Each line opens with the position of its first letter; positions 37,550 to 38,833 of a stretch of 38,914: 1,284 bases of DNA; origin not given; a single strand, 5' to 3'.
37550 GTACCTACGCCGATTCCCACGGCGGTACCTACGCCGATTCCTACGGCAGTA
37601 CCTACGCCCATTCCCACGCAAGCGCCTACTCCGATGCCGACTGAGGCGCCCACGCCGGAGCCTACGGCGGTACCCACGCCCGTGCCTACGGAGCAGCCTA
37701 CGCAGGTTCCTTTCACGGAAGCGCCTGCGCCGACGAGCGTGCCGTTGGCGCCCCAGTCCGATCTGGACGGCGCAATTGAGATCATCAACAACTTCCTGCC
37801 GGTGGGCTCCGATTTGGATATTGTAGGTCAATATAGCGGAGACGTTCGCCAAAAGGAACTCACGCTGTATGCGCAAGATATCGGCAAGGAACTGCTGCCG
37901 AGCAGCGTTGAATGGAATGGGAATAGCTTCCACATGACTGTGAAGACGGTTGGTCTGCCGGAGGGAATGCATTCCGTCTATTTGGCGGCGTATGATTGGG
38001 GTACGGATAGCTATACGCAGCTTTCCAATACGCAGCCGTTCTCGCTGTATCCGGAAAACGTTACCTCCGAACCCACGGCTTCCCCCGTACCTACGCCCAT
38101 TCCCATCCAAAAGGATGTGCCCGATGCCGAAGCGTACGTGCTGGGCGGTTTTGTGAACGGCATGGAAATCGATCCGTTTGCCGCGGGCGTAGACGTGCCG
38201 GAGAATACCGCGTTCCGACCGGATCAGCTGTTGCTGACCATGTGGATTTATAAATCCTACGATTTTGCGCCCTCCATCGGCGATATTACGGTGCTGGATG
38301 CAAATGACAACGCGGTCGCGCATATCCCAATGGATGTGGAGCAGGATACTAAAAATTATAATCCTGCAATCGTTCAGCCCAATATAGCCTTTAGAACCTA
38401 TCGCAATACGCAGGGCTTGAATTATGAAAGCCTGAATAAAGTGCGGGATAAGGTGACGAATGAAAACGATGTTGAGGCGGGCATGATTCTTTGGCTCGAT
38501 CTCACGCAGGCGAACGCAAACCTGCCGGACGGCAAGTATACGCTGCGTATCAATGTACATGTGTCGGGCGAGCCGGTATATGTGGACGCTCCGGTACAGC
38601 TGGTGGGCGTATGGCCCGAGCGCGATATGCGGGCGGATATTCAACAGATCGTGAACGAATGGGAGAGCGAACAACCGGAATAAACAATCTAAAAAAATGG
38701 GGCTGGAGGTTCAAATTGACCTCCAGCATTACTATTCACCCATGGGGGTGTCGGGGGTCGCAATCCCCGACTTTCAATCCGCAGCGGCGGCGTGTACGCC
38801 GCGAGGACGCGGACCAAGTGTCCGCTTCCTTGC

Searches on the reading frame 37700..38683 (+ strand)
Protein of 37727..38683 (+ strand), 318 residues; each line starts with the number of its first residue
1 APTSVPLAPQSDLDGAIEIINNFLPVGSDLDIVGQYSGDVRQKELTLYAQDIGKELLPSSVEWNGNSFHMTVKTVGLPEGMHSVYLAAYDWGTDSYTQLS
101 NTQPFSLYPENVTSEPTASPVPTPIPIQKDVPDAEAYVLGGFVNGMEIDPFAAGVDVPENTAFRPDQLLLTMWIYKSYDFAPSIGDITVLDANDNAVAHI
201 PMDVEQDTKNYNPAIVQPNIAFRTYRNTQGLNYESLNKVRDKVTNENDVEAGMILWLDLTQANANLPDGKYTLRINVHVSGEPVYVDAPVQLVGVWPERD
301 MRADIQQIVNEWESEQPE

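Call 51: search_protein_families(library=pfam, proteins=[window:37727-38683:+], max_evalue=0.05)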
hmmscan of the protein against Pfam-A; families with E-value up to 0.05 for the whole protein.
window:37727-38683:+ (318 aa): 0 families
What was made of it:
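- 37700..38683 (+): Distal C-terminal head of the kinase. It follows a Pro/Thr linker (DNA tandem repeat 37517-37711) and is conserved in related kinases. Its fold is unresolved. No Pfam hit (call 51).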

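Call 73: predict_structure(alignment_id=A5)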
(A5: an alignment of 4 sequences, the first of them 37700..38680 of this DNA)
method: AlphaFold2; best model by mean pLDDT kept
length: 327 residues; sequences in the alignment: 4
mean_pLDDT: 51.1   pTM: 0.44
mean pLDDT of the five models: 51.1, 50.9, 50.3, 47.1, 47.1
residues with pLDDT >= 90: 0; 70-90: 68; 50-70: 95; < 50: 164
segments of 3 or more residues with pLDDT < 50: 1-38, 41-50, 72-113, 121-162, 167-170, 239-258, 324-327
pLDDT, mean of each block of 10 residues (from residue 1): 27 28 36 44 46 55 52 36 33 41 42 51 36 25 20 27 47 68 57 80 84 68 70 59 41 44 71 70 75 73 61 70 49
secondary structure, 60 per line:
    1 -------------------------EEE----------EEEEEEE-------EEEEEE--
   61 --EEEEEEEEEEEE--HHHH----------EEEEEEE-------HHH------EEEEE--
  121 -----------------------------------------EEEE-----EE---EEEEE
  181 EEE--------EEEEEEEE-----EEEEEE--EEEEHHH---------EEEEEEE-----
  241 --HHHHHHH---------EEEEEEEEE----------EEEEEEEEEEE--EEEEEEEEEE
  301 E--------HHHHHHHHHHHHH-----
elements in order: E26-28 E39-45 E53-58 E63-74 H77-80 E91-97 E114-118 E162-165 E176-183 E192-199 E205-210 E213-216 E229-235 H243-249 E259-267 E278-288 E291-301 H310-322
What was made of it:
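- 37700..38683 (+): AF2 pLDDT is only 51 (call 73).
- The heads' ligands are unknown, and the kinase head could not be modelled (call 73).
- Tried and rejected: I did not run a fold search on it (call 73).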
